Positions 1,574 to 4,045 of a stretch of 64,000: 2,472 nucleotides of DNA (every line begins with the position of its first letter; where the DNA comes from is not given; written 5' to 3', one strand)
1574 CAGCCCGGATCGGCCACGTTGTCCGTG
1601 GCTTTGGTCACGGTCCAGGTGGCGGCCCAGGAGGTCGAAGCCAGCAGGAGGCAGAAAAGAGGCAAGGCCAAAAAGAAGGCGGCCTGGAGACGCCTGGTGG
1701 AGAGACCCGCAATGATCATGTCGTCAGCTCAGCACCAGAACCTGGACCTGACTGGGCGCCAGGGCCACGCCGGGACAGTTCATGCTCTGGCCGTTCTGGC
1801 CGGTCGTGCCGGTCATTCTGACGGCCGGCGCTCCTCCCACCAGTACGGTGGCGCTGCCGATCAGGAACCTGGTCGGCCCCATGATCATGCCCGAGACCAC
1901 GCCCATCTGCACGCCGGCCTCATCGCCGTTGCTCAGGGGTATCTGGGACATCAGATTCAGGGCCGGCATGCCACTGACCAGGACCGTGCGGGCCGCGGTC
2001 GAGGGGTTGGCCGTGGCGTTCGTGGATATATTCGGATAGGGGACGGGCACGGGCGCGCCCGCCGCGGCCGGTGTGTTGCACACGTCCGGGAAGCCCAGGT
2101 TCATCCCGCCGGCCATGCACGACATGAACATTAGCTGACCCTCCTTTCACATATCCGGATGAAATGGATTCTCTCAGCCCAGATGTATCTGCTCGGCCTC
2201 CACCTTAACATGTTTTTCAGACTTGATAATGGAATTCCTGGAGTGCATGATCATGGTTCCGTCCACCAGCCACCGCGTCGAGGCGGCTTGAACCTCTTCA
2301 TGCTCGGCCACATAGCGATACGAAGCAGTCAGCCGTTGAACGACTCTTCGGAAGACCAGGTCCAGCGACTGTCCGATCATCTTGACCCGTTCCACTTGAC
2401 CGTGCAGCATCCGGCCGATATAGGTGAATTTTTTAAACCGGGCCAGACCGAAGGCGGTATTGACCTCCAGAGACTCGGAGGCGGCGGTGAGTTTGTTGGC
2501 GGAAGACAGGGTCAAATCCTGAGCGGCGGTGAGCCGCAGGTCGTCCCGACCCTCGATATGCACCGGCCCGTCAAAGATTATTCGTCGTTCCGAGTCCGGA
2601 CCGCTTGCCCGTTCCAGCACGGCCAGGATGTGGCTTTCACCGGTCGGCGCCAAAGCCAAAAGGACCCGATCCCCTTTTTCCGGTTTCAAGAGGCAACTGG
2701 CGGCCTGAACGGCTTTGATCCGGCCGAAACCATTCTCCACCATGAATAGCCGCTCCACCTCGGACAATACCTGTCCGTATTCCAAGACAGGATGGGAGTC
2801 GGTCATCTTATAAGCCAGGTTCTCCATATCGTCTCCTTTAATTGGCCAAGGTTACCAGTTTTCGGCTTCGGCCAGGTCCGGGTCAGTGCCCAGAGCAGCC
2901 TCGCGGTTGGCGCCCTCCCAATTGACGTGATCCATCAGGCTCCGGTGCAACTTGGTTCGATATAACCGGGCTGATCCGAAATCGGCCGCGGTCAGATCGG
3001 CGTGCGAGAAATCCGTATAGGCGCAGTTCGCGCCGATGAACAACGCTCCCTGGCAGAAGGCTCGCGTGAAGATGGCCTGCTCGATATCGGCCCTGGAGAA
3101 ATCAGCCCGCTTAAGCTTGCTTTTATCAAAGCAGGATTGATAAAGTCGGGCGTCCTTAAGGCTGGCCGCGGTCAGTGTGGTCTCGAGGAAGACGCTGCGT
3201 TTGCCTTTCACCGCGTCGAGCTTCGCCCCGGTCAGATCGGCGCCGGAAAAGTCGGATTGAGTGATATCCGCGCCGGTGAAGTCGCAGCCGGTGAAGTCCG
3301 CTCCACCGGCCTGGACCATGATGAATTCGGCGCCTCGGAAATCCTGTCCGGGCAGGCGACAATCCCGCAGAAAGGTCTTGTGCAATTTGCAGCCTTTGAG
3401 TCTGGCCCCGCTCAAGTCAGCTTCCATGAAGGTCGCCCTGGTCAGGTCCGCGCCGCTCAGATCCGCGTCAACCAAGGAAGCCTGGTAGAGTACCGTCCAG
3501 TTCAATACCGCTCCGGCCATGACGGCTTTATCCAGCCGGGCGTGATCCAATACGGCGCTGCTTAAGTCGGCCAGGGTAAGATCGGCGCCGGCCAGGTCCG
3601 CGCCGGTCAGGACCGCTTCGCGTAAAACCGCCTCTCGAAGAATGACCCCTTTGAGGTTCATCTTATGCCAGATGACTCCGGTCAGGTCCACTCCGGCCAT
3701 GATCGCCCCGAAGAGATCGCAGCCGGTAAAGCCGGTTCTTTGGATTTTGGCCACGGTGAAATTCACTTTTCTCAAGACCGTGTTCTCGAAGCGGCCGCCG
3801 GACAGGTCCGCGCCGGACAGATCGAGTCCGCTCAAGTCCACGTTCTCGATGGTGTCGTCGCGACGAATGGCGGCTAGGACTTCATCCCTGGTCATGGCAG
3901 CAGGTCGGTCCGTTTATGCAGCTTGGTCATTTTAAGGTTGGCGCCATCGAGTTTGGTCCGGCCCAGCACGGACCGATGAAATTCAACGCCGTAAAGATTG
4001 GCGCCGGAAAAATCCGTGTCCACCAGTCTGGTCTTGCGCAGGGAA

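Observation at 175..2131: PAAR-like gene translationally coupled to a Sec/Tat-signal-bearing beta-helix protein: conflicting export signals for a putative T6SS cargo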

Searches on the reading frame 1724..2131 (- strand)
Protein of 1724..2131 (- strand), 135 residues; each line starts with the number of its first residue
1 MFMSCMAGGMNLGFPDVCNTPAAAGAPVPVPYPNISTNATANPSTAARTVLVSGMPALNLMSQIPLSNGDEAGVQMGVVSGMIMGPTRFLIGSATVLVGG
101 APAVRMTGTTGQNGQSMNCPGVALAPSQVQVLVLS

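Call 3: search_protein_families(library=pfam, proteins=[window:1724-2131:-], max_evalue=0.01)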
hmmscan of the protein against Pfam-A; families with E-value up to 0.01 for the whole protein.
window:1724-2131:- (135 aa): 1 family
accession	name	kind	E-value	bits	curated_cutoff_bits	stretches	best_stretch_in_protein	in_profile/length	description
PF13665.11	Tox-PAAR-like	-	1.3e-35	122.2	31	1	9-117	1-106/108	Toxin PAAR-like domain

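Call 4: search_protein_families(library=ncbifam, proteins=[window:1724-2131:-], max_evalue=0.01)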
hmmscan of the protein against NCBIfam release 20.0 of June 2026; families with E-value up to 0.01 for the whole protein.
window:1724-2131:- (135 aa): 0 families

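Call 11: find_related_loci(query=window:1724-2131:-, collection=genome_contigs, flank=10000)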
Query window:1724-2131:- (135 aa) in genome_contigs; peptide patterns used: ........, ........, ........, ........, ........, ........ (x = any residue, [..] = any of these).
355 stretches matched a pattern; 2 encode a relative of the query (tblastn E <= 1e-3); 2 distinct loci.
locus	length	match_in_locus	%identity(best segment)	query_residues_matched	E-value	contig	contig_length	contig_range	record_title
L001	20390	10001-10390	55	1-135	1e-40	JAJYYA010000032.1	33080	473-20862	MAG: Nitrospirae bacterium isolate FK3.bin81 NODE_2527_length_33080_cov_2.827117, whole genome shotgun sequence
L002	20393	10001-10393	44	1-133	4e-26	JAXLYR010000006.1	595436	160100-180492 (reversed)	MAG: Polyangiaceae bacterium isolate STL-MYX18 C3.57.fa-6, whole genome shotgun sequence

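Call 14: search_protein_families(library=pfam, proteins=[L001:10422-11069:+, L001:11104-12486:+, L001:12483-13160:+, L001:13108-17049:+, L002:10430-13363:+, L002:13370-15223:+, L002:15230-15970:+, L001:2976-4469:+, L001:4527-5312:+], max_evalue=0.001)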
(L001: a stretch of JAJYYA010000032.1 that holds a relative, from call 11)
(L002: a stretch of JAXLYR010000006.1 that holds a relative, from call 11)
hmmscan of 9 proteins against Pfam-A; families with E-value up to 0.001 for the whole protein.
L001:10422-11069:+ (215 aa): 1 family
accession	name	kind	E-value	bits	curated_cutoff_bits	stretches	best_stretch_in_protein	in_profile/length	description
PF12790.13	T6SS-SciN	-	9.4e-09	35.5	27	1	53-147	2-94/120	Type VI secretion lipoprotein, VasD, EvfM, TssJ, VC_A0113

L001:11104-12486:+ (460 aa): 1 family
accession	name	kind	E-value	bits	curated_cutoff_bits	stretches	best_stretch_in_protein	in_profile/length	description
PF05936.17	T6SS_VasE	-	6.7e-106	355.1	23.4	1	19-459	1-429/429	Bacterial Type VI secretion, VC_A0110, EvfL, ImpJ, VasE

L001:12483-13160:+ (225 aa): 1 family
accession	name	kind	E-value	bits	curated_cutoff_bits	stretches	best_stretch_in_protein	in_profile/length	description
PF09850.14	DotU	-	4.1e-32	111.9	27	1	12-209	9-202/205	Type VI secretion system protein DotU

L001:13108-17049:+ (1313 aa): 1 family
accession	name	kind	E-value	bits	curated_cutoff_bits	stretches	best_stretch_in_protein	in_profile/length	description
PF14331.11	IcmF-related_N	-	6.3e-47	160.5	25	1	196-481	2-257/259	IcmF-related N-terminal domain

L002:10430-13363:+ (977 aa): 2 families
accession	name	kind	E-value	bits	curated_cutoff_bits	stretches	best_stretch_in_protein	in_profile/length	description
PF05954.17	Phage_GPD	-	2.1e-59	201.7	30.1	1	29-342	2-303/305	Phage tail baseplate hub (GPD)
PF04717.18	Phage_base_V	-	2.7e-10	40.9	23.8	1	399-465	10-73/75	Type VI secretion system/phage-baseplate injector OB domain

L002:13370-15223:+ (617 aa): 6 families
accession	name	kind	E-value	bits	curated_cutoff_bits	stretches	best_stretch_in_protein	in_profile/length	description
PF00805.28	Pentapeptide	-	2e-99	324.9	20.2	15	321-359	2-40/40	Pentapeptide repeats (8 copies)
PF13599.13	Pentapeptide_4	-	3e-86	284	38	11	477-551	4-78/78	Pentapeptide repeat region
PF13576.12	Pentapeptide_3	-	1.4e-42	144.1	27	3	487-524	2-42/48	Pentapeptide repeats (9 copies)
PF25296.1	Decapeptide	-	5.6e-13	49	45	0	252-316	7-71/74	Decapeptide repeat region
PF23894.2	LD_SV2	-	7.6e-06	26.6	29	0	437-481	48-92/92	SV2A/B/C luminal domain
PF05264.16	CfAFP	-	8.5e-05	23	25.9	0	262-319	34-106/137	Choristoneura fumiferana antifreeze protein (CfAFP)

L002:15230-15970:+ (246 aa): 0 families

L001:2976-4469:+ (497 aa): 3 families
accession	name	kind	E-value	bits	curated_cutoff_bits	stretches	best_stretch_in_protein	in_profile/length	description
PF05954.17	Phage_GPD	-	4.1e-55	187.6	30.1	1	34-336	1-302/305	Phage tail baseplate hub (GPD)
PF04717.18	Phage_base_V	-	1.5e-11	44.9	23.8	1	403-464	16-75/75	Type VI secretion system/phage-baseplate injector OB domain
PF20093.5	DUF6484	-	7.7e-05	23.7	27.6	1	421-463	27-61/61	Domain of unknown function (DUF6484)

L001:4527-5312:+ (261 aa): 0 families

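Call 26: find_related_loci(query=A2, collection=metagenome_contigs, flank=6000)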
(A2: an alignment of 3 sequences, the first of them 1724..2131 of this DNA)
Query A2 (135 aa) in metagenome_contigs; peptide patterns used: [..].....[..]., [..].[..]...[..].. (x = any residue, [..] = any of these).
600 stretches matched a pattern (row limit reached: there are more); 489 encode a relative of the query (tblastn E <= 1e-3); the best 80 are kept; 80 distinct loci.
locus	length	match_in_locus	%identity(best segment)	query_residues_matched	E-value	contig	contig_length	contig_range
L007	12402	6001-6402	68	1-134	9e-55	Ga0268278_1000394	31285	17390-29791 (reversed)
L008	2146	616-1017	68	1-134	2e-55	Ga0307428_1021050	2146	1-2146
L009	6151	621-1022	63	1-135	1e-50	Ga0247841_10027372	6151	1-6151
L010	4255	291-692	66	1-134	3e-46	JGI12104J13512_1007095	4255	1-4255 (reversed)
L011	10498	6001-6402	56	1-135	6e-46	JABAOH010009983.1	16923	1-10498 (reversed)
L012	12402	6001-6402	52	1-135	1e-43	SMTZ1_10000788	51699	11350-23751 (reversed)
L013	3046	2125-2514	60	1-135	4e-42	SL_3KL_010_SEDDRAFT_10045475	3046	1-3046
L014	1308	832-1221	57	1-135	3e-41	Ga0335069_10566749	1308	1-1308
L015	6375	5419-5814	53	1-135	6e-39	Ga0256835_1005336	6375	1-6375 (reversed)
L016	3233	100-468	56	1-124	4e-38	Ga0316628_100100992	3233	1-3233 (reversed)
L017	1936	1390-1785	51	1-135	2e-37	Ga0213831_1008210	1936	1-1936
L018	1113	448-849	55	1-135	3e-38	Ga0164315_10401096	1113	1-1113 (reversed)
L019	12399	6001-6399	55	1-134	9e-37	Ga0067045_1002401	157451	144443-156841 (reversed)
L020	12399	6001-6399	58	1-134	7e-37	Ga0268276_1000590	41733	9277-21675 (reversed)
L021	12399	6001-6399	54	2-135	4e-36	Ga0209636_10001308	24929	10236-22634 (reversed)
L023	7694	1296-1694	51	1-134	3e-35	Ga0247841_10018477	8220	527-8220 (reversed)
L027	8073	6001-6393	48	2-135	2e-34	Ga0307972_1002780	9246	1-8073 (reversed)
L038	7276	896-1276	48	1-135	6e-32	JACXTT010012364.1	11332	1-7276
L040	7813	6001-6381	48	1-135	2e-31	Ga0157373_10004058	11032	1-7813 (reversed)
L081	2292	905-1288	49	3-132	1e-27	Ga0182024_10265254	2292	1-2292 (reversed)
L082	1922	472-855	42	1-135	5e-27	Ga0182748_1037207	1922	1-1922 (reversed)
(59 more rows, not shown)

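Call 32: search_protein_families(library=pfam, proteins=[L007:6567-7808:+, L007:7840-8613:+, L012:6419-7351:+, L040:6404-7414:+, L038:1438-2718:+, L082:858-1922:+, L023:1815-2651:+, L027:6496-6858:+, L081:1358-2290:+, L019:6427-7200:+], max_evalue=0.01)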
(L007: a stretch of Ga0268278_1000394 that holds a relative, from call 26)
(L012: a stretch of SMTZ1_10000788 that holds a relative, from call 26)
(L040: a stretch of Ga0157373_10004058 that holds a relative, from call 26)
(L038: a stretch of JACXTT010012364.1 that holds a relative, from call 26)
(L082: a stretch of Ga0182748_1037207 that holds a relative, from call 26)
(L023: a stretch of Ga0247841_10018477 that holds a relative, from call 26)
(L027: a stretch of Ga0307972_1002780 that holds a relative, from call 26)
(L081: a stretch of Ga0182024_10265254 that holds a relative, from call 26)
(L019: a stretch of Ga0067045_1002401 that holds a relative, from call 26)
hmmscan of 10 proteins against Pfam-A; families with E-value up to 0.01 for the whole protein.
L007:6567-7808:+ (413 aa): 2 families
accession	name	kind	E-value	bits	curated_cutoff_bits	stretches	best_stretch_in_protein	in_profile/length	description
PF00872.24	Transposase_mut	-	3.8e-92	309.5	21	1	32-387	26-377/379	Transposase, Mutator family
PF10551.15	MULE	-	0.00075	20.3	27.6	1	190-268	16-97/99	MULE transposase domain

L007:7840-8613:+ (257 aa): 0 families

L012:6419-7351:+ (310 aa): 3 families
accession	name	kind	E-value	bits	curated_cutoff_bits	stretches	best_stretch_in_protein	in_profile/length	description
PF01841.26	Transglut_core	-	1.9e-21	76.8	23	1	165-264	14-108/108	Transglutaminase-like superfamily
PF08379.15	Bact_transglu_N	-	3.8e-21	76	27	1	23-101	1-79/80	Bacterial transglutaminase-like N-terminal region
PF04473.18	DUF553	-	0.00089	19.2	20.5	1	174-225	24-85/140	Transglutaminase-like domain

L040:6404-7414:+ (336 aa): 0 families

L038:1438-2718:+ (426 aa): 6 families
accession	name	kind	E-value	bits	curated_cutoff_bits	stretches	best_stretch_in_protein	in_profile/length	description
PF13437.12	HlyD_3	-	6.5e-12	46.6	22.2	1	298-377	2-82/106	HlyD family secretion protein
PF16576.10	HlyD_D23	-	4.1e-08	33.2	30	1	180-373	36-187/214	Barrel-sandwich domain of CusB or HlyD membrane-fusion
PF02321.23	OEP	-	0.00045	20.5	22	1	159-224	110-175/187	Outer membrane efflux protein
PF00364.28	Biotin_lipoyl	-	0.00048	20.3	22.1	0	296-326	43-73/73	Biotin-requiring enzyme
PF19491.4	DUF6026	-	0.00064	20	26.6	1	109-136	16-43/51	Family of unknown function (DUF6026)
PF13533.13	Biotin_lipoyl_2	-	0.0066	16.7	29.8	0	77-104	3-30/32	Biotin-lipoyl like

L082:858-1922:+ (355 aa): 1 family
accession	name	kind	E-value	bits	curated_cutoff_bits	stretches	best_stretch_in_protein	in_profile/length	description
PF06996.16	T6SS_TssG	-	1.6e-94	317.1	24.6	1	52-354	2-298/304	Type VI secretion, TssG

L023:1815-2651:+ (278 aa): 2 families
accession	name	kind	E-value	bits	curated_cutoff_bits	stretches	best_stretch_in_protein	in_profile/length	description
PF07722.19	Peptidase_C26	-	1.4e-70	238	20.5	1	37-256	1-219/219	Peptidase C26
PF00117.34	GATase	-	5.3e-19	69.1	22.8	1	96-263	41-180/190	Glutamine amidotransferase class-I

L027:6496-6858:+ (120 aa): 0 families

L081:1358-2290:+ (311 aa): 0 families

L019:6427-7200:+ (257 aa): 0 families

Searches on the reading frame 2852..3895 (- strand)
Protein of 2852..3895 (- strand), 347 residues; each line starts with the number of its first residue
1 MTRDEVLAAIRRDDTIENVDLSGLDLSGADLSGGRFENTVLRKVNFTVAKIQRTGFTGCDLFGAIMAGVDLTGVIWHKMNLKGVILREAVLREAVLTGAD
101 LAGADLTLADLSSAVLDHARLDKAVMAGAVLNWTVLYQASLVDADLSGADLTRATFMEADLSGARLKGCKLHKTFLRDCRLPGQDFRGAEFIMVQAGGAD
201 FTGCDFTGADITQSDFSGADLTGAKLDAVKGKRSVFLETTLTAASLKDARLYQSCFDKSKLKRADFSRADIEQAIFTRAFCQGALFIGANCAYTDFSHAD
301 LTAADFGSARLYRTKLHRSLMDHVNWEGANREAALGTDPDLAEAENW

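Call 3: search_protein_families(library=pfam, proteins=[window:2852-3895:-], max_evalue=0.01)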
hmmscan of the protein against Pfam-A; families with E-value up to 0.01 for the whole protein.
window:2852-3895:- (347 aa): 5 families
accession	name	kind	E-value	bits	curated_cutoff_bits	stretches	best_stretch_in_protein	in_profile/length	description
PF00805.28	Pentapeptide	-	4.4e-62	205.6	20.2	9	136-171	3-38/40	Pentapeptide repeats (8 copies)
PF13599.13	Pentapeptide_4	-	4.2e-36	123.3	38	5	209-279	1-71/78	Pentapeptide repeat region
PF13576.12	Pentapeptide_3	-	6.2e-27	94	27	4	186-224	1-42/48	Pentapeptide repeats (9 copies)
PF25296.1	Decapeptide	-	5e-07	29.9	45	0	249-306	15-72/74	Decapeptide repeat region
PF23894.2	LD_SV2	-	0.0068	17.2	29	0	241-309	17-85/92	SV2A/B/C luminal domain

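Call 4: search_protein_families(library=ncbifam, proteins=[window:2852-3895:-], max_evalue=0.01)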
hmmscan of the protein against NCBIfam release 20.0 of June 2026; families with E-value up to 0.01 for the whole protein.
window:2852-3895:- (347 aa): 19 families
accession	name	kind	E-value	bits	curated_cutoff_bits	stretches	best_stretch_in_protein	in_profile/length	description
NF047416.1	penta_HetL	equivalog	4.1e-46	157.2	260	3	16-170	55-217/218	heterocyst differentiation pentapeptide repeat protein HetL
NF052603.1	penta_Alr5209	equivalog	5.6e-38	129.5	125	5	69-146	18-95/113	Alr5209 family pentapeptide repeat protein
NF011743.0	PRK15196.1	equivalog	8.7e-27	93.9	354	3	198-328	156-286/350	type III secretion system effector PipB2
NF011744.0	PRK15197.1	equivalog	8.2e-25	87.6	274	3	60-174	160-275/291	SPI-2 type III secretion system effector PipB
NF033086.2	penta_rpt_Qnr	equivalog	9.3e-25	87.6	240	3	19-119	81-181/211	Qnr family pentapeptide repeat protein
NF033375.2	penta_rpt_QnrE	exception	1.9e-22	80.3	480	3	50-229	19-199/214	QnrE family quinolone resistance pentapeptide repeat protein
NF000420.1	penta_rpt_QnrB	exception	2.7e-22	79.8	460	1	43-230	12-200/214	QnrB family quinolone resistance pentapeptide repeat protein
NF000071.4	penta_rpt_QnrA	exception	1.9e-20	73.6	450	3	212-321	9-114/218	QnrA family quinolone resistance pentapeptide repeat protein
NF000421.1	penta_rpt_QnrVC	exception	4.7e-20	72.5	460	3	213-310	10-103/218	QnrVC family quinolone resistance pentapeptide repeat protein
NF000349.1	mfpA_AE000516.2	equivalog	2.5e-18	66.5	360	2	4-145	16-163/183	pentapeptide repeat protein MfpA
NF012152.0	penta_rpt_QnrC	exception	1e-17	64.9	500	2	213-311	10-104/221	QnrC family quinolone resistance pentapeptide repeat protein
NF038182.1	penta_rpt_SmQnr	exception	7.8e-17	61.8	460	2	140-322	25-198/215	SmQnr family pentapeptide repeat protein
NF000139.2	penta_rpt_QnrD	exception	8.3e-17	61.9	425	3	3-181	12-191/214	QnrD family quinolone resistance pentapeptide repeat protein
NF000056.3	penta_rpt_QnrS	exception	1.1e-15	58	460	2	219-316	52-149/218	QnrS family quinolone resistance pentapeptide repeat protein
NF012151.0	penta_rpt_QnrAS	exception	8.2e-14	52.2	490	2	214-317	11-110/218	QnrAS family quinolone resistance pentapeptide repeat protein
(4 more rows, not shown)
